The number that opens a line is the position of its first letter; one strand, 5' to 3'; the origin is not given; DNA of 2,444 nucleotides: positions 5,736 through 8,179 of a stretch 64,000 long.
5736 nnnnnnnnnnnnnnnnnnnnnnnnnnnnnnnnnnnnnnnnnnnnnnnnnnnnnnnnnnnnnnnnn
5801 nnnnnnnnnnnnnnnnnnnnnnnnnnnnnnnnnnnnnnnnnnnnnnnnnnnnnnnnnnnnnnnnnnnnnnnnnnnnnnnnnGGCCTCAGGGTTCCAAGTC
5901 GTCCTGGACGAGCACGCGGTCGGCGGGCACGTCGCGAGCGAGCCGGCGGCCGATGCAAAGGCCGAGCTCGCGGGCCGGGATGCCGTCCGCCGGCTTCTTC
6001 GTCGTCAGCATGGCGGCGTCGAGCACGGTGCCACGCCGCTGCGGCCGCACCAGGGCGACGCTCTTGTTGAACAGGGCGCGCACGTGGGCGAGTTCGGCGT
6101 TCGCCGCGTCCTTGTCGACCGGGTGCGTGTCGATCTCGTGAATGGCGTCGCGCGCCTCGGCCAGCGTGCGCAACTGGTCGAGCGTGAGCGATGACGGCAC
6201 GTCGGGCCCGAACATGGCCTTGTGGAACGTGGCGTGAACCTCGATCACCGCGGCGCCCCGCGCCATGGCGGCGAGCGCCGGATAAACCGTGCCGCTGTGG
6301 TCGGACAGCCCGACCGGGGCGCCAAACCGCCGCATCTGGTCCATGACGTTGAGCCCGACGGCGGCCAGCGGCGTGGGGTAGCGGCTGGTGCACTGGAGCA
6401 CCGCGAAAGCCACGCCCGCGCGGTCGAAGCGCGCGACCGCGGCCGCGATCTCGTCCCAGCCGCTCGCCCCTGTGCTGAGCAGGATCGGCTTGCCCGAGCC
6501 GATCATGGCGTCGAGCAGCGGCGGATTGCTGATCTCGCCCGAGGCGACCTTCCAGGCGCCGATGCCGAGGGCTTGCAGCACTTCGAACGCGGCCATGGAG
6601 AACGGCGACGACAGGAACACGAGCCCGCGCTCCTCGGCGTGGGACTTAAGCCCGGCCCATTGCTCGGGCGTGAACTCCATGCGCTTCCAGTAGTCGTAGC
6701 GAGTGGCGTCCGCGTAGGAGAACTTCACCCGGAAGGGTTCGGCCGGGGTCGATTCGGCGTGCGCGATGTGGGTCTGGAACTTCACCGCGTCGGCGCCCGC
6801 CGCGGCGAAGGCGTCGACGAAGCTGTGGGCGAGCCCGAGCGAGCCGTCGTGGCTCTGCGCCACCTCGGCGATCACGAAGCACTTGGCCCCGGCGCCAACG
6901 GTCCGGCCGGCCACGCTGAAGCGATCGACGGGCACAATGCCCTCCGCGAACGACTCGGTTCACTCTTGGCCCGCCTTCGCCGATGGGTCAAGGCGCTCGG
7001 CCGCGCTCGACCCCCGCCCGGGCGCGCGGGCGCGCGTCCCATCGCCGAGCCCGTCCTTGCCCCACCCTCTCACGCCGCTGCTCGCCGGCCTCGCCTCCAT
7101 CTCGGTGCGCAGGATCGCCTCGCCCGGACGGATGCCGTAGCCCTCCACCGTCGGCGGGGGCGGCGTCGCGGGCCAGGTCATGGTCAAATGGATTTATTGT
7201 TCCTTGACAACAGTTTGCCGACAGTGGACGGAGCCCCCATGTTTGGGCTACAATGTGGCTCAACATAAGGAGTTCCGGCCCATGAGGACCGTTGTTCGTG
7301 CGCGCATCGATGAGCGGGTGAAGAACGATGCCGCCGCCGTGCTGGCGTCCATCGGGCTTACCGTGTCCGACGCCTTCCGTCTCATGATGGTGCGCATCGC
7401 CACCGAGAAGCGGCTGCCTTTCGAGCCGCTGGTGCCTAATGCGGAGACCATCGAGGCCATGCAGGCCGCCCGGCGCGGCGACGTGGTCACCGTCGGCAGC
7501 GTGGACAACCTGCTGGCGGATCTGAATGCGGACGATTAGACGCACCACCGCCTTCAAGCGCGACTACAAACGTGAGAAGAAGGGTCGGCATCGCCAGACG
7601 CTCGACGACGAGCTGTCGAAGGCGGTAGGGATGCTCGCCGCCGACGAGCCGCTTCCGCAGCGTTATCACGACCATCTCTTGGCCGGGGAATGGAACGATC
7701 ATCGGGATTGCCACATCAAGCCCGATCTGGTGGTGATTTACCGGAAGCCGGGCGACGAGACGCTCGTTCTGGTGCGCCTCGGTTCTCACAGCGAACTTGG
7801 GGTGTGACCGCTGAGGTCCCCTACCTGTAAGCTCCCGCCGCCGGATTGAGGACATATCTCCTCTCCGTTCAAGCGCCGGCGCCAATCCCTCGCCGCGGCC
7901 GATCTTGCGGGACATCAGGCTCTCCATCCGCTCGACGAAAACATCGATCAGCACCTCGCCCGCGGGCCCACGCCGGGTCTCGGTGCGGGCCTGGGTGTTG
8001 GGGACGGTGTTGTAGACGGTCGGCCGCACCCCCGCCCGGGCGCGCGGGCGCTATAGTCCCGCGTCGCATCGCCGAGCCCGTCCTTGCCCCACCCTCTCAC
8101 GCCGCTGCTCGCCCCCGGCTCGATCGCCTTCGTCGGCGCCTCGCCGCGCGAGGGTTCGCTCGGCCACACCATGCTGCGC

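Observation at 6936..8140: dinJ-yafQ toxin-antitoxin cassette flanked by about 110-bp imperfect direct repeats that duplicate the acyl-CoA-synthetase start region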

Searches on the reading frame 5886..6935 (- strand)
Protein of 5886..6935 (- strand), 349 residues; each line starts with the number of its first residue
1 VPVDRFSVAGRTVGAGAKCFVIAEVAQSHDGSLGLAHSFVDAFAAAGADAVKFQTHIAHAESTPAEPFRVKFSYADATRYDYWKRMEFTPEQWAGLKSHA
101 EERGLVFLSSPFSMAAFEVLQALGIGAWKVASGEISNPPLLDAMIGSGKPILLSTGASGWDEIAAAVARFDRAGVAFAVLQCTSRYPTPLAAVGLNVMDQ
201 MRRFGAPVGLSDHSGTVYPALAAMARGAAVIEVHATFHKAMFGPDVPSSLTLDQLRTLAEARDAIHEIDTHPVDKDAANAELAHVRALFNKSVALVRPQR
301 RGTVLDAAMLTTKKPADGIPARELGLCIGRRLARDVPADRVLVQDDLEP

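Call 8: search_protein_families(library=pfam, proteins=[window:5889-6935:-], max_evalue=0.01)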
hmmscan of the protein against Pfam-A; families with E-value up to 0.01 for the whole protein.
window:5889-6935:- (349 aa): 2 families
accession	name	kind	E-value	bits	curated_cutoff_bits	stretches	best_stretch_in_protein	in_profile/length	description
PF03102.20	NeuB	-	2.4e-59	201.1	22.1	1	40-267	2-234/241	NeuB family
PF08666.17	SAF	-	3.4e-08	34.4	21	1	292-348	3-63/63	SAF domain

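Call 11: find_encoding_contigs(protein=window:5886-6935:-, flank=6000, max_places=10)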
Protein window:5886-6935:- (349 aa): 2 contigs read that carry it; 2 places shown.
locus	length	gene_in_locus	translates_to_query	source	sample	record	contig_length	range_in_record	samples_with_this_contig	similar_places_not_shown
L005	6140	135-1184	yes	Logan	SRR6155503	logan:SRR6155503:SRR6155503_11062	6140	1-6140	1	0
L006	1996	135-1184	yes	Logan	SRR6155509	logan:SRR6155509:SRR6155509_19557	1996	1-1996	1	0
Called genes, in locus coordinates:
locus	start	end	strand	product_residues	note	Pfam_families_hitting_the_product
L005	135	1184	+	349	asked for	PF03102:NeuB, PF08666:SAF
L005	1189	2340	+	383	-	PF02350:Epimerase_2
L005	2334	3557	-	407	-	-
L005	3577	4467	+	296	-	PF02698:DUF218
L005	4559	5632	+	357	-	PF00953:Glycos_transf_4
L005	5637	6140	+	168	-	?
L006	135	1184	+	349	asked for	PF03102:NeuB, PF08666:SAF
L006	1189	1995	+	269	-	?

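Call 29: list_cluster_members(proteins=[window:5886-6935:-, window:7526-7807:+, window:7282-7539:+, window:4730-5881:-])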
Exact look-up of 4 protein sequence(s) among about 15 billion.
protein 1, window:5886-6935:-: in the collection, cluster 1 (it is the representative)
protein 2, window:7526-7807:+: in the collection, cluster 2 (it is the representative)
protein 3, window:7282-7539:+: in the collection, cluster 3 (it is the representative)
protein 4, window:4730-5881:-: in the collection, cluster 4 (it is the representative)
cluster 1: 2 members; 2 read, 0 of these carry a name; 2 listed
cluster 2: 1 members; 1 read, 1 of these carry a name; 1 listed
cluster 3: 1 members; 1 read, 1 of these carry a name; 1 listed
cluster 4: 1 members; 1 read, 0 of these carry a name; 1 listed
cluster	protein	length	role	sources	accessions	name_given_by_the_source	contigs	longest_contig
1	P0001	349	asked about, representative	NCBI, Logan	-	-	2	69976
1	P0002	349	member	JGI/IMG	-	-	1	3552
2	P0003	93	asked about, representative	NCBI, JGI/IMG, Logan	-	mRNA interferase YafQ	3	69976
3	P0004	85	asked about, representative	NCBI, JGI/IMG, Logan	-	DNA-damage-inducible protein J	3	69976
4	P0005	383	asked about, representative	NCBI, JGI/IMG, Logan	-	-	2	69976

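Call 30: find_homologous_proteins(query=window:5886-6935:-, max_evalue=1e-80)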
Query window:5886-6935:- (349 aa): 7858 proteins with E <= 1e-80 among 8000 candidates; the best 120 are listed.
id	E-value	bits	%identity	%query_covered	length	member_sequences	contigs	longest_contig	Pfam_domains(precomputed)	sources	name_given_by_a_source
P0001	3.4e-227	771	100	100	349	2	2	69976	PF03102.21,PF08666.18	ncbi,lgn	-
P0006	2.2e-203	693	88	100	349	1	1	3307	PF03102.21,PF08666.18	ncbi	ncbi:MAG: N-acetylneuraminate synthase family protein [Alphaproteobacteria bacterium]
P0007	1.8e-170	584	75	100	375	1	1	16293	PF03102.21,PF08666.18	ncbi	ncbi:MAG: N-acetylneuraminate synthase family protein [Alphaproteobacteria bacterium]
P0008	1.4e-167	575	75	100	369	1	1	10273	PF03102.21,PF08666.18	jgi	jgi:N-acetylneuraminate synthase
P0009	3.1e-164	564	72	100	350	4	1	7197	PF03102.21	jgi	jgi:N-acetylneuraminate synthase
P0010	1.4e-153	529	70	99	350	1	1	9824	PF03102.21,PF08666.18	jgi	-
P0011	9.9e-140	483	63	100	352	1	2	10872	PF03102.21,PF08666.18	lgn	-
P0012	7.2e-138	477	62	98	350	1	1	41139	PF03102.21,PF08666.18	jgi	-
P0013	4.4e-136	471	61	100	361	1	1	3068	PF03102.21,PF08666.18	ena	-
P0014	7.3e-134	464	61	99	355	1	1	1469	PF03102.21,PF08666.18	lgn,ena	-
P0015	8.5e-134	464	61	98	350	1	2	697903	PF03102.21,PF08666.18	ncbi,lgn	-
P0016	8.6e-134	464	65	98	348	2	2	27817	PF03102.21,PF08666.18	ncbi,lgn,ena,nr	ncbi:MAG: N-acetylneuraminate synthase [Alphaproteobacteria bacterium]|nr:N-acetylneuraminate syntha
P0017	2.1e-133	463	62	100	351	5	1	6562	PF03102.21,PF08666.18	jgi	jgi:N-acetylneuraminate synthase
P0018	2.2e-133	463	60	99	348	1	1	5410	PF03102.21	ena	-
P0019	2.3e-133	462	62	97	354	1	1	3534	PF03102.21,PF08666.18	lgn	-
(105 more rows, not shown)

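Call 31: find_encoding_contigs(protein=P0006, flank=8000, max_places=4)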
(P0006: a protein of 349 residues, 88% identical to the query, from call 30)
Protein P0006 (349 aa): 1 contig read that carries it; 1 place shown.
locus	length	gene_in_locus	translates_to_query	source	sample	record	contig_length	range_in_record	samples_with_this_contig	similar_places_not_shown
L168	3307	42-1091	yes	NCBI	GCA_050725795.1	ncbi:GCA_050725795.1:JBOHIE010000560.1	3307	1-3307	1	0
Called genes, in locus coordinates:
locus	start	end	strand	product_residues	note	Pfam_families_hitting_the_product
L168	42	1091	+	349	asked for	PF03102:NeuB, PF08666:SAF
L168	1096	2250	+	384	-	PF02350:Epimerase_2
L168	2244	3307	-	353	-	?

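Call 32: find_encoding_contigs(protein=P0008, flank=8000, max_places=4)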
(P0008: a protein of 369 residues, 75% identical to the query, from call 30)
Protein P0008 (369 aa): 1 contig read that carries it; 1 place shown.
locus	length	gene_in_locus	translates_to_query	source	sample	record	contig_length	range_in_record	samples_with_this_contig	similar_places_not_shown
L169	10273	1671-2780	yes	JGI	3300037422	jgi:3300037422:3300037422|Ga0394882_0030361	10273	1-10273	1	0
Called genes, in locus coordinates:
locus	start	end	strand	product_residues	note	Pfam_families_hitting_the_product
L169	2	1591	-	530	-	?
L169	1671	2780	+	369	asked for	PF03102:NeuB, PF08666:SAF (weak)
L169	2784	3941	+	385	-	PF02350:Epimerase_2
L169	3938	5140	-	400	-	-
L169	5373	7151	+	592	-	PF00413:Peptidase_M10, PF16313:DUF4953 (weak), PF08548:Peptidase_M10_C, PF00353:HemolysinCabind (weak)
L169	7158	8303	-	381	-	PF01041:DegT_DnrJ_EryC1, PF01212:Beta_elim_lyase (faint)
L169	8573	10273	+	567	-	?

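Call 33: find_encoding_contigs(protein=P0009, flank=8000, max_places=4)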
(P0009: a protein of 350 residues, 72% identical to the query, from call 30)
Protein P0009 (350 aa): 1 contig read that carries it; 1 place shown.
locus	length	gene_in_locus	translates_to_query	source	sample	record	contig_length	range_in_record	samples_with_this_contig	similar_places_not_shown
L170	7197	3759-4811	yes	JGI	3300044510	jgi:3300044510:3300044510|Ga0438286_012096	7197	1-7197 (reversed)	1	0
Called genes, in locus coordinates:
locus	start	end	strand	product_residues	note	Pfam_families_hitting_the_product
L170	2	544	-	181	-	?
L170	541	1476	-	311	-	PF01522:Polysacc_deac_1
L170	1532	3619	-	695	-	PF02629:CoA_binding (faint), PF13380:CoA_binding_2, PF13607:Succ_CoA_lig, PF13549:ATP-grasp_5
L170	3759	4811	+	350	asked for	PF03102:NeuB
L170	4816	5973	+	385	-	PF02350:Epimerase_2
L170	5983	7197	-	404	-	?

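Call 34: find_encoding_contigs(protein=P0010, flank=8000, max_places=4)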
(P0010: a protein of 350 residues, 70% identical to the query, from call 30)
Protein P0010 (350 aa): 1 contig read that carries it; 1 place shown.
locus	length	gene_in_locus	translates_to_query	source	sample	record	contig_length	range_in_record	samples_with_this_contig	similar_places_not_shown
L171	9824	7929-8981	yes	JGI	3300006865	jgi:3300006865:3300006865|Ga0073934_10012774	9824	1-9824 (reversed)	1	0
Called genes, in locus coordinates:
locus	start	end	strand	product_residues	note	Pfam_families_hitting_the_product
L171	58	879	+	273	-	-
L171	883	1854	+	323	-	PF04333:MlaA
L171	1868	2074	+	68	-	-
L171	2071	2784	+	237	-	-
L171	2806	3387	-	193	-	-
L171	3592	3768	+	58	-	-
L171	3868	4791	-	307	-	PF01522:Polysacc_deac_1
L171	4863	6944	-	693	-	PF02629:CoA_binding (weak), PF13380:CoA_binding_2, PF13607:Succ_CoA_lig, PF13549:ATP-grasp_5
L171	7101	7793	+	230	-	PF02798:GST_N, PF13417:GST_N_3, PF22441:CLIC-like_N (faint), PF13409:GST_N_2, PF00043:GST_C, PF14497:GST_C_3 (weak), PF16865:GST_C_5 (faint), PF13410:GST_C_2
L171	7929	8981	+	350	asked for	PF03102:NeuB, PF08666:SAF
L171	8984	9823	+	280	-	?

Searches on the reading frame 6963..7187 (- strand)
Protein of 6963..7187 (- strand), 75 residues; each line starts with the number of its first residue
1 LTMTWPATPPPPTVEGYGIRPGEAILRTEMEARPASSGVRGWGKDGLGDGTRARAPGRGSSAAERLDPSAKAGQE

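Call 8: search_protein_families(library=pfam, proteins=[window:6963-7187:-], max_evalue=0.01)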
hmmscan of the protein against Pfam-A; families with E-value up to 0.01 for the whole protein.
window:6963-7187:- (75 aa): 0 families

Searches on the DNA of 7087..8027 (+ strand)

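Call 22: search_dna_similar(query=window:7087-8027:+, collection=plasmids, mode=distant, max_rows=15)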
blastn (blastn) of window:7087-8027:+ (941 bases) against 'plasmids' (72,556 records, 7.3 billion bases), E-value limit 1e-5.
Records with a match: 391; places in all: 416; records where one place covers at least 80% of the query: 0.
Best place of each record, by identity: 80-90% 1; 60-80% 390.
By first word of the organism name: Klebsiella 129; Pseudomonas 40; Sphingobium 24; Aeromonas 23; uncultured 20; Escherichia 16; Citrobacter 13; Xanthomonas 11; Enterobacter 10; Acinetobacter 10; and 44 more.
By predicted mobility (MOB-suite, as given by PLSDB): conjugative 257; non-mobilizable 76; mobilizable 58.
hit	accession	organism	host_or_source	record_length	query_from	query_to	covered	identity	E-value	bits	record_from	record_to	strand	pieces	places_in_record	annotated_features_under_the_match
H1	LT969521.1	Pseudomonas aeruginosa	-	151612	153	725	61%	69.6%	1e-56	229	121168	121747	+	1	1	yafQ: mRNA interferase YafQ | dinJ: Antitoxin DinJ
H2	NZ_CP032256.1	Pseudomonas aeruginosa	-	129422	153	725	61%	69.6%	1e-56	229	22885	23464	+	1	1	type II toxin-antitoxin system YafQ family toxin | type II toxin-antitoxin system RelB/DinJ family antitoxin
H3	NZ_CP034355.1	Pseudomonas aeruginosa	Homo sapiens,urine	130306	153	725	61%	69.6%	1e-56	229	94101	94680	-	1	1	type II toxin-antitoxin system YafQ family toxin | type II toxin-antitoxin system RelB/DinJ family antitoxin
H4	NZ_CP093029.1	Pseudomonas aeruginosa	Intubated patient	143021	153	725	61%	69.6%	1e-56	229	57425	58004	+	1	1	type II toxin-antitoxin system YafQ family toxin | type II toxin-antitoxin system RelB/DinJ family antitoxin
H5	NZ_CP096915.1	Pseudomonas aeruginosa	Homo sapiens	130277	153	725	61%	69.6%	1e-56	229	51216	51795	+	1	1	type II toxin-antitoxin system YafQ family toxin | type II toxin-antitoxin system RelB/DinJ family antitoxin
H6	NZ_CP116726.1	Pseudomonas aeruginosa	Homo sapiens,urine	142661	153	725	61%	69.6%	1e-56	229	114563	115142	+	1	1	type II toxin-antitoxin system YafQ family toxin | type II toxin-antitoxin system RelB/DinJ family antitoxin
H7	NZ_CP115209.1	Pseudomonas aeruginosa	Homo sapiens,culture samples from human ...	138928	153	725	61%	69.6%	1e-56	229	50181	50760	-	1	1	type II toxin-antitoxin system YafQ family toxin | type II toxin-antitoxin system RelB/DinJ family antitoxin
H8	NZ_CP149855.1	Pseudomonas aeruginosa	Homo sapiens,urine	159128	153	725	61%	69.6%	1e-56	229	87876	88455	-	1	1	type II toxin-antitoxin system YafQ family toxin | type II toxin-antitoxin system RelB/DinJ family antitoxin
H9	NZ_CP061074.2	Pseudomonas aeruginosa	Homo sapiens,urine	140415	153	725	61%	69.6%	1e-56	229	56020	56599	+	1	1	type II toxin-antitoxin system YafQ family toxin | type II toxin-antitoxin system RelB/DinJ family antitoxin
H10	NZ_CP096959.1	Pseudomonas aeruginosa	Homo sapiens,phlegm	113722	158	725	60%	68.7%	2e-52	214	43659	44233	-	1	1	type II toxin-antitoxin system YafQ family toxin | type II toxin-antitoxin system RelB/DinJ family antitoxin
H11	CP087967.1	Polaromonas sp. P1-6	cell culture,cave ground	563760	157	721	60%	66.2%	3e-25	124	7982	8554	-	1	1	type II toxin-antitoxin system YafQ family toxin | type II toxin-antitoxin system RelB/DinJ family antitoxin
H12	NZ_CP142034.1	Pseudomonas saxonica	Cell culture,Cow milk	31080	157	711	59%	66.3%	3e-25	124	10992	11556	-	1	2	type II toxin-antitoxin system YafQ family toxin | type II toxin-antitoxin system RelB/DinJ family antitoxin | transcriptional regulator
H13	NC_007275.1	Pseudomonas savastanoi pv. phaseolicola 1448A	-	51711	205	732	56%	69.7%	7e-53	216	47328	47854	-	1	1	type II toxin-antitoxin system YafQ family toxin | type II toxin-antitoxin system RelB/DinJ family antitoxin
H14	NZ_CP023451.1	Rhizorhabdus dicambivorans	soil sample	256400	217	722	54%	72.0%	4e-62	246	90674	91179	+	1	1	type II toxin-antitoxin system YafQ family toxin | type II toxin-antitoxin system RelB/DinJ family antitoxin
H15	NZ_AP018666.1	Sphingobium amiense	-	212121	217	722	54%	72.0%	4e-62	246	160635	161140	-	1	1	type II toxin-antitoxin system YafQ family toxin | type II toxin-antitoxin system RelB/DinJ family antitoxin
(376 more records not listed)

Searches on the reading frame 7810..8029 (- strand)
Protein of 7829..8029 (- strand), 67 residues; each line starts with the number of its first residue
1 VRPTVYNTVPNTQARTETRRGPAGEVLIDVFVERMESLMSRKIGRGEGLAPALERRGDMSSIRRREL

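Call 8: search_protein_families(library=pfam, proteins=[window:7810-8029:-], max_evalue=0.01)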
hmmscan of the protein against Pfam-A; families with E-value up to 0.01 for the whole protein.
window:7810-8029:- (73 aa): 0 families

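Call 23: search_dna_similar(query=window:7829-8029:-, collection=plasmids, mode=protein, max_evalue=1, max_rows=15)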
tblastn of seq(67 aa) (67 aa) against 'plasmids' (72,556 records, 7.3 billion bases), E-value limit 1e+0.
Records with a match: 1; places in all: 1; records where one place covers at least 80% of the query: 0.
Best place of each record, by identity: <60% 1.
By first word of the organism name: Rhizobium 1.
By predicted mobility (MOB-suite, as given by PLSDB): non-mobilizable 1.
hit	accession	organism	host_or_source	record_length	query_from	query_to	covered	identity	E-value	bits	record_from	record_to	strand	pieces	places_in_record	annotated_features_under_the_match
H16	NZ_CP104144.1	Rhizobium sullae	Sulla coronaria,cell culture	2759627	10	56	70%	42.6%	1e-1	36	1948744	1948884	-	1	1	record has no annotation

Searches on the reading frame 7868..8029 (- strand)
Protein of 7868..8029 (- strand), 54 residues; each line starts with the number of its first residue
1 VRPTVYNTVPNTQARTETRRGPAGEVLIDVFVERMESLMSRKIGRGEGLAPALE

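Call 46: search_protein_representatives(protein=window:7868-8029:-)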
Query: 54 residues. Proteins with E-value up to 0.001 (for the whole library): 37; up to 1e-10: 1; up to 1e-30: 0. The best 37 are listed.
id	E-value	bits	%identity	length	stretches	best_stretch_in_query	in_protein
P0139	3.0e-14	67.6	64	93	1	2-54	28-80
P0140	3.8e-08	48.6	55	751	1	2-54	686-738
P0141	2.4e-07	46.1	52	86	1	5-54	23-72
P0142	3.1e-07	45.8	51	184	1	4-54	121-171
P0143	4.0e-07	45.5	51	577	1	4-54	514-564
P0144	7.2e-07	44.7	49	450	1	4-54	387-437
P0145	9.4e-07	44.3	47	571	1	4-54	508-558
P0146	1.3e-06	43.8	54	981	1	5-54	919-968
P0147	1.4e-06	43.7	48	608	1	5-54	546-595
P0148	1.9e-06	43.4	53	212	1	4-54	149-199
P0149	2.3e-06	43.1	44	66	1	1-54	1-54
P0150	2.4e-06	43.0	90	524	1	2-30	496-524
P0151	2.8e-06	42.8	53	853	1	4-54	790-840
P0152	2.8e-06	42.8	47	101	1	4-54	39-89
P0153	3.0e-06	42.8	48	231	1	5-54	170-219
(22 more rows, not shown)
